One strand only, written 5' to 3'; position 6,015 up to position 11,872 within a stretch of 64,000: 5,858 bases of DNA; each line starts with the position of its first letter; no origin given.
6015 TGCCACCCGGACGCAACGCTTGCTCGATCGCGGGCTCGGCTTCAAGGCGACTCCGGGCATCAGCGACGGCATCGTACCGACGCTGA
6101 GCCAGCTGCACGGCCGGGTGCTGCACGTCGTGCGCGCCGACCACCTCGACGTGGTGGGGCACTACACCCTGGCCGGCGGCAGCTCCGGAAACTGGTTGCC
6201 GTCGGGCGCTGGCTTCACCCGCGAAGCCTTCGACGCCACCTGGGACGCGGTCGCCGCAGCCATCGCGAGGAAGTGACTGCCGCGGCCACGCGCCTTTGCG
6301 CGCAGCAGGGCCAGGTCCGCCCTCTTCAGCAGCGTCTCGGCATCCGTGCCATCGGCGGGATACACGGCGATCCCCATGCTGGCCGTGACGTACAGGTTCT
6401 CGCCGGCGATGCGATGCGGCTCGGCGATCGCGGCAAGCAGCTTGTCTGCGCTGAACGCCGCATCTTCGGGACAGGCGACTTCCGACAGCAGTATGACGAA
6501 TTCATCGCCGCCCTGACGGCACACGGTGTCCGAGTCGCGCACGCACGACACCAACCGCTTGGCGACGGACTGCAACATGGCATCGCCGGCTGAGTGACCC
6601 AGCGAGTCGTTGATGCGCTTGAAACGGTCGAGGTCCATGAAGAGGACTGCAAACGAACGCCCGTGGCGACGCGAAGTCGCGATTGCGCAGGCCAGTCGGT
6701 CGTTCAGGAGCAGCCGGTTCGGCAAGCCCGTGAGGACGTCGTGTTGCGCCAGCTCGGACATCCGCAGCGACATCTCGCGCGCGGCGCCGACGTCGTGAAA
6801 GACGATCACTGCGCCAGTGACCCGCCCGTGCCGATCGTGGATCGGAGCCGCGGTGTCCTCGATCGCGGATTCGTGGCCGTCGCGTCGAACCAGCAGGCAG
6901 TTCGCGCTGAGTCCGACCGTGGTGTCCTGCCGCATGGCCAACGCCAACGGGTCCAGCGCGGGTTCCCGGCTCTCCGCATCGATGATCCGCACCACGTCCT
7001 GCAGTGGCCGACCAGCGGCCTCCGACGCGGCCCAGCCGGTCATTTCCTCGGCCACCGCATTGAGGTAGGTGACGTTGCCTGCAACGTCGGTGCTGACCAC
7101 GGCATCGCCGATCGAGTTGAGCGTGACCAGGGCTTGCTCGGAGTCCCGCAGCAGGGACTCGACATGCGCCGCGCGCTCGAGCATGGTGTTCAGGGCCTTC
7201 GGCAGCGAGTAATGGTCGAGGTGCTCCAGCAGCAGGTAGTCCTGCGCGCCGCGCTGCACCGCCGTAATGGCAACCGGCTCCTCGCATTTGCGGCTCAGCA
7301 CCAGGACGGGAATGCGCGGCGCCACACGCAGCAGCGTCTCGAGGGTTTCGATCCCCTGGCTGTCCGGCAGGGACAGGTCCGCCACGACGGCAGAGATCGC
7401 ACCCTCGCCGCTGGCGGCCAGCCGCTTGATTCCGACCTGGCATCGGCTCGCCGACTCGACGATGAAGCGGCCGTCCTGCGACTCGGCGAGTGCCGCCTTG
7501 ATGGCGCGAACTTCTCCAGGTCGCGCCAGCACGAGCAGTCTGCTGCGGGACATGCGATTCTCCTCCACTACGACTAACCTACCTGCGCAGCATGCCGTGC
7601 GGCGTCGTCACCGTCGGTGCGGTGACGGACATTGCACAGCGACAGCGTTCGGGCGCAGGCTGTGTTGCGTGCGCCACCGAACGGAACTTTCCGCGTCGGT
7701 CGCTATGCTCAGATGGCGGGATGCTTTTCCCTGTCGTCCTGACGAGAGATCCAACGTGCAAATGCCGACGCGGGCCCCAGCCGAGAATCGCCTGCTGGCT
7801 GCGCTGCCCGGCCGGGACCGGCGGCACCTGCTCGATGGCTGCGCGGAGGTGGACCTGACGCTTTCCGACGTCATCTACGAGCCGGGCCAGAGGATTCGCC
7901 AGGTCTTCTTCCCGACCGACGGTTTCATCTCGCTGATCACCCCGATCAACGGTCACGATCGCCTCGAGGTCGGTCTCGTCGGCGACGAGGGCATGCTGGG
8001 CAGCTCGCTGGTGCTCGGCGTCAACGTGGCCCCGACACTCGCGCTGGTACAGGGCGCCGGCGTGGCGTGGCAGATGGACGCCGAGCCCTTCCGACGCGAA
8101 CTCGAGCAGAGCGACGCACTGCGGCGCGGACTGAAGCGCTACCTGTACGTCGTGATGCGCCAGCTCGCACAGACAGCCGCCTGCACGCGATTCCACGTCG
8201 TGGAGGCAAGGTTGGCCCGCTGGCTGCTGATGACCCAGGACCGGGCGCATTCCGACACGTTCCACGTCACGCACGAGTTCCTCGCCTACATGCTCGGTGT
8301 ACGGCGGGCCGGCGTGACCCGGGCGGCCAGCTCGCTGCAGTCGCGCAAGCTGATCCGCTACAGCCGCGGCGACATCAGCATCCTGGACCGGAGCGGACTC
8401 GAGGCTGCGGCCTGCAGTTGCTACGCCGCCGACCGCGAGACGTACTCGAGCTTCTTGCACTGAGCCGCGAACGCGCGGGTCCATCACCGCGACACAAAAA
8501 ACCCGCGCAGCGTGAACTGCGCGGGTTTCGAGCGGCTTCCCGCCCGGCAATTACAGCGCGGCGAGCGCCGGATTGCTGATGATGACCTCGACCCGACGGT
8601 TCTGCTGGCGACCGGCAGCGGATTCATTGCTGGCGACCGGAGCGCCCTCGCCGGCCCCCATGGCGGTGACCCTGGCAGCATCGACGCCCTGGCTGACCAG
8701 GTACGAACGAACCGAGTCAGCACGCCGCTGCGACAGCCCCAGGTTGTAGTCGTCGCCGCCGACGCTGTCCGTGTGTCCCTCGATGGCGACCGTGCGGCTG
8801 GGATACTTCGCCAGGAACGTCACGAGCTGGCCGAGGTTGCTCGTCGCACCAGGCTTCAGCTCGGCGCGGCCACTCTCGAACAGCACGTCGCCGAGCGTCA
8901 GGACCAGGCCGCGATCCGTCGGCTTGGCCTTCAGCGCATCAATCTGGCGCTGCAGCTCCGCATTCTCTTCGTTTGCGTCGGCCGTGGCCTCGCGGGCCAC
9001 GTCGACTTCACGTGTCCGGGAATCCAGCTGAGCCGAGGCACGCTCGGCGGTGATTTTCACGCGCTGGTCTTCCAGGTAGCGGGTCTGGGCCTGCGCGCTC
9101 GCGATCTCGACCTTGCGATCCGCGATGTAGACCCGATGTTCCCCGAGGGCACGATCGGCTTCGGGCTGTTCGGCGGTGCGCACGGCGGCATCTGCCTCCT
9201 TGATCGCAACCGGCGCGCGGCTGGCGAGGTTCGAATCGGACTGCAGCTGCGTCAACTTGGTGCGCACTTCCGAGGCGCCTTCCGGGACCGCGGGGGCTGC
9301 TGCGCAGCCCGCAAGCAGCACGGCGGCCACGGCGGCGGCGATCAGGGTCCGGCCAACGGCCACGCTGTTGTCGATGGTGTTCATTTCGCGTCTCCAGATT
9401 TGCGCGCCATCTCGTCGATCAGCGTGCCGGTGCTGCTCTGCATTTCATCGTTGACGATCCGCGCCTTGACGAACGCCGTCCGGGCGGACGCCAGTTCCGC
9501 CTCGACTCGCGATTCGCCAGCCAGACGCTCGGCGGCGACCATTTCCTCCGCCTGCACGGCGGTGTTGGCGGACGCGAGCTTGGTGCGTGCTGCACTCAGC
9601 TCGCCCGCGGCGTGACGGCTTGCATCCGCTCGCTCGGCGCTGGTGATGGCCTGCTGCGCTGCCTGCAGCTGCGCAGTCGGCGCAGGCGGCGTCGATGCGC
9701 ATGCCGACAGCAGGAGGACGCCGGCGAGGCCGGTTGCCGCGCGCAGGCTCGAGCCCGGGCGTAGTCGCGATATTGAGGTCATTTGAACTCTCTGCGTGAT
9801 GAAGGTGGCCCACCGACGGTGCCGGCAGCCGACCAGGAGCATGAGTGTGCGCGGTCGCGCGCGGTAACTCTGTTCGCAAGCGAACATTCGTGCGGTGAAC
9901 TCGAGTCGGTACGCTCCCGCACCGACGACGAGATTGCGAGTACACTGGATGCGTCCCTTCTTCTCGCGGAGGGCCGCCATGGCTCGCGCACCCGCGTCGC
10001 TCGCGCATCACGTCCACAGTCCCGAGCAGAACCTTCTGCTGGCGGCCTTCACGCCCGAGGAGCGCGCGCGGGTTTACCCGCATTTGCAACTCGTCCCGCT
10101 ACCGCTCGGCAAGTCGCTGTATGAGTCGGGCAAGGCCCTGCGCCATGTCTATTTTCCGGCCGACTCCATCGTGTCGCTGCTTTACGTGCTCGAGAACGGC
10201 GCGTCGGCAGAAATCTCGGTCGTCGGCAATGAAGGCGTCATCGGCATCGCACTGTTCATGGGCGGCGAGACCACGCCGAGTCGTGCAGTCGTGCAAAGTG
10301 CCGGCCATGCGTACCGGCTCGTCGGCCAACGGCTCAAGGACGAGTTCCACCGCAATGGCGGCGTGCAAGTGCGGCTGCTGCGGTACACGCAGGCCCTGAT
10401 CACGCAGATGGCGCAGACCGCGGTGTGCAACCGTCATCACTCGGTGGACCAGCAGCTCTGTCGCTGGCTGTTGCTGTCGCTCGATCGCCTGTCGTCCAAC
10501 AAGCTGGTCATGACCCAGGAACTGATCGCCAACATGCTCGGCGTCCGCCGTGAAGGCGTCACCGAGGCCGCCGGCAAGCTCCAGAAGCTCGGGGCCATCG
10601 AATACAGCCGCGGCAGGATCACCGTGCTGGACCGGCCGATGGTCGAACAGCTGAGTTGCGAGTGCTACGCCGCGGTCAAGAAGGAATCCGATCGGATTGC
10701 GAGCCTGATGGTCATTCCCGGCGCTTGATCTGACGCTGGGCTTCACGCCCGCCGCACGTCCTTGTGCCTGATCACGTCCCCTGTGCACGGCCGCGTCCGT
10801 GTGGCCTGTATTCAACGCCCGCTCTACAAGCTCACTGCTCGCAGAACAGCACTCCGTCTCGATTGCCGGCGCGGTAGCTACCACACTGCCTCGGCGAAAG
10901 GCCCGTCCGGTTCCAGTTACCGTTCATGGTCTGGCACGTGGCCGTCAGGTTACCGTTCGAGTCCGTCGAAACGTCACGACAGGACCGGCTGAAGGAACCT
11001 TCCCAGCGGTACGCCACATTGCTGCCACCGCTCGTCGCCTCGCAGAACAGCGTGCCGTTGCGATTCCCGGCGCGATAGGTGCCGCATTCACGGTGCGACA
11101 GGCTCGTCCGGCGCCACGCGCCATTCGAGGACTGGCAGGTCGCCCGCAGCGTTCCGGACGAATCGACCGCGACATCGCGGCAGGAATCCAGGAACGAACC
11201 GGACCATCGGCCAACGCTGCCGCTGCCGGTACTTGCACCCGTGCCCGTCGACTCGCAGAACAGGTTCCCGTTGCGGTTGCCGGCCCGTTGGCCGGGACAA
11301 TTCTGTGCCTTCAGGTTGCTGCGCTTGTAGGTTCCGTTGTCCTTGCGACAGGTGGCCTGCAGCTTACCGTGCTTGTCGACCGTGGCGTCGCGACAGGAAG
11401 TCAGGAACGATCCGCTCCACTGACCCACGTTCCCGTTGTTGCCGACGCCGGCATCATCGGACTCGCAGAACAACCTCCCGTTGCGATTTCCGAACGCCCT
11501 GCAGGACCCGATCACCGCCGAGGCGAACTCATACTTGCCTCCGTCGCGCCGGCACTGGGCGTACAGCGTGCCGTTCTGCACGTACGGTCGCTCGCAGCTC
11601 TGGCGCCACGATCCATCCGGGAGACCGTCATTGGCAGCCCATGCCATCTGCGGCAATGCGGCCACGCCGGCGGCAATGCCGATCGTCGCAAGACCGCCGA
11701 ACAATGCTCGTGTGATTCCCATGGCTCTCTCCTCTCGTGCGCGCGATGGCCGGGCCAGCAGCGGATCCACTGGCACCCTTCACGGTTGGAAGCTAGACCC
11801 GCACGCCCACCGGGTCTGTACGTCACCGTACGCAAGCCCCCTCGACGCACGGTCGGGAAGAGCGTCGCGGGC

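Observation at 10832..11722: Secreted protein made of four cyanovirin-N-homology-like modules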

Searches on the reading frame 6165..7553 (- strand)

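Call 68: search_protein_families(library=pfam, proteins=[window:6165-7553:-], max_evalue=0.001)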
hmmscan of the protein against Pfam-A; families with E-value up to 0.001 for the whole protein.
window:6165-7553:- (463 aa): 7 families
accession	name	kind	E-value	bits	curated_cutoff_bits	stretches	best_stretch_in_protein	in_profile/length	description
PF00990.26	GGDEF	-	9.2e-52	175.5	23.8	1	269-425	1-160/161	Diguanylate cyclase, GGDEF domain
PF00989.32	PAS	-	6e-16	58.9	22.6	1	145-255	7-113/113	PAS fold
PF08448.16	PAS_4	-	2.3e-11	44.3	23.1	1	145-259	1-109/110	PAS fold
PF00072.30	Response_reg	-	7.1e-10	39.5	30.2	1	19-107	15-97/111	Response regulator receiver domain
PF13426.13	PAS_9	-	1.3e-07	32.2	27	1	150-255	2-101/103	PAS domain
PF08447.18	PAS_3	-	5.5e-05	23.8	25.6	1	162-248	2-85/89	PAS fold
PF13188.13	PAS_8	-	0.00019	21.6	21.8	1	145-196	7-55/65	PAS domain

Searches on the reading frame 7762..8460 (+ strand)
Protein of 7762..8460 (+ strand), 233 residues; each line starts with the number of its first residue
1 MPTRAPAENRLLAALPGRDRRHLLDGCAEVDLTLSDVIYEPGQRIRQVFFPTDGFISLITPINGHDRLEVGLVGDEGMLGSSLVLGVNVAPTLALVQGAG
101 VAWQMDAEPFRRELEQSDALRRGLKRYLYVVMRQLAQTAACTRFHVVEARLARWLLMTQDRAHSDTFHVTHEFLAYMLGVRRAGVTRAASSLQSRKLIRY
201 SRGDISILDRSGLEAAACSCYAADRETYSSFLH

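Call 68: search_protein_families(library=pfam, proteins=[window:7762-8460:+], max_evalue=0.001)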
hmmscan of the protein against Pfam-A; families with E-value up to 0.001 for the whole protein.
window:7762-8460:+ (233 aa): 1 family
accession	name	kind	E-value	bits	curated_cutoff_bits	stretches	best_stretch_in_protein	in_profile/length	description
PF13545.12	HTH_Crp_2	-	3.4e-16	59.4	27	1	149-215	1-69/70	Crp-like helix-turn-helix domain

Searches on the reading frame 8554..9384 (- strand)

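Call 15: search_protein_families(library=pfam, proteins=[window:8554-9384:-])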
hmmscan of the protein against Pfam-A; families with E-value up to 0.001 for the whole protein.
window:8554-9384:- (277 aa): 1 family
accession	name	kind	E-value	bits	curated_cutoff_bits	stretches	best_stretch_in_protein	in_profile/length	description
PF00691.25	OmpA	-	2e-23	83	27.2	1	168-263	1-98/98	OmpA family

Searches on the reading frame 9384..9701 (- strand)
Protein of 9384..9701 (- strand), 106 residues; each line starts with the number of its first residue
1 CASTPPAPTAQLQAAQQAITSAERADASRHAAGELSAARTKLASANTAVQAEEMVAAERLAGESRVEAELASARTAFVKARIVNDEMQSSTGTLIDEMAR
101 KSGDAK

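Call 68: search_protein_families(library=pfam, proteins=[window:9384-9701:-], max_evalue=0.001)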
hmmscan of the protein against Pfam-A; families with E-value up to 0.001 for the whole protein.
window:9384-9701:- (106 aa): 1 family
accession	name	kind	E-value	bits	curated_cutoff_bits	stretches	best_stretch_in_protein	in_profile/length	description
PF14346.11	DUF4398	-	4e-10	40.5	27.9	1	10-81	1-72/78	Domain of unknown function (DUF4398)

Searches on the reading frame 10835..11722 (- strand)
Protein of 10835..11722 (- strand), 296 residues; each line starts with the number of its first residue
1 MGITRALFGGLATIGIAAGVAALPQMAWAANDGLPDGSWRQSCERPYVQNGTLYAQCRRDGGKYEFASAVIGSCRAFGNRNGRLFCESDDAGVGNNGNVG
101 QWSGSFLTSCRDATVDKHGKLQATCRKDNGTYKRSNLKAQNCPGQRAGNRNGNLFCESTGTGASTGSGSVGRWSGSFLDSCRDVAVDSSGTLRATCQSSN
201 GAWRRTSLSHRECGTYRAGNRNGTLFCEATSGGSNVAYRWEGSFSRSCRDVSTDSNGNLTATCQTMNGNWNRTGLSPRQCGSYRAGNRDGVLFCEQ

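Call 4: search_protein_families(library=pfam, proteins=[window:10835-11722:-], max_evalue=10)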
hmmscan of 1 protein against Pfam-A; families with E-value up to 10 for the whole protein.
window:10835-11722:- (296 aa): 4 families
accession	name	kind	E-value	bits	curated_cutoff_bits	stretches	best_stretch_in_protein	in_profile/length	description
PF08881.15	CVNH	-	5.4e-21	75.7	24.5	4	106-209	1-89/102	CVNH domain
PF09260.17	A_amylase_dom_C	-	0.093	13.4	24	0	108-127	53-72/90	Alpha-amylase, domain C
PF00040.24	fn2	-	0.2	12.1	22.2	1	43-61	1-19/42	Fibronectin type II domain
PF18256.6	HscB_4_cys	-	3.1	8.2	26.2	1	279-295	5-21/27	Co-chaperone HscB tetracysteine metal binding motif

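Call 5: search_protein_families(library=ncbifam, proteins=[window:10835-11722:-], max_evalue=10)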
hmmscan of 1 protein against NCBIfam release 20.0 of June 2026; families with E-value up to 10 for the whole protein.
window:10835-11722:- (296 aa): 6 families
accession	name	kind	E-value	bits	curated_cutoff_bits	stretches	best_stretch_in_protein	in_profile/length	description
NF052356.1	mannose_binding_lectin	equivalog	2.3e-22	79.6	80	2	175-276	1-89/103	mannose-binding lectin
NF052349.1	BP39L_fam_lectin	equivalog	0.0084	15.1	400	1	184-204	6-26/335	BP39L family lectin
NF052348.1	beta_propeller_lectin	domain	0.058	12.5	200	2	184-273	161-235/337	beta propeller lectin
NF047384.1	BspC_dom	domain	0.14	12.8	38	0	164-214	40-89/102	BspC domain-containing protein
NF047818.1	LIC11996_lipo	equivalog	1.9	7.5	350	1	213-267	154-204/422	LIC11996 family lipoprotein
NF045726.2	XXplasma_LP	domain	7.2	7.1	19.3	1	7-22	3-18/27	Vmc-like lipoprotein signal peptide domain-containing protein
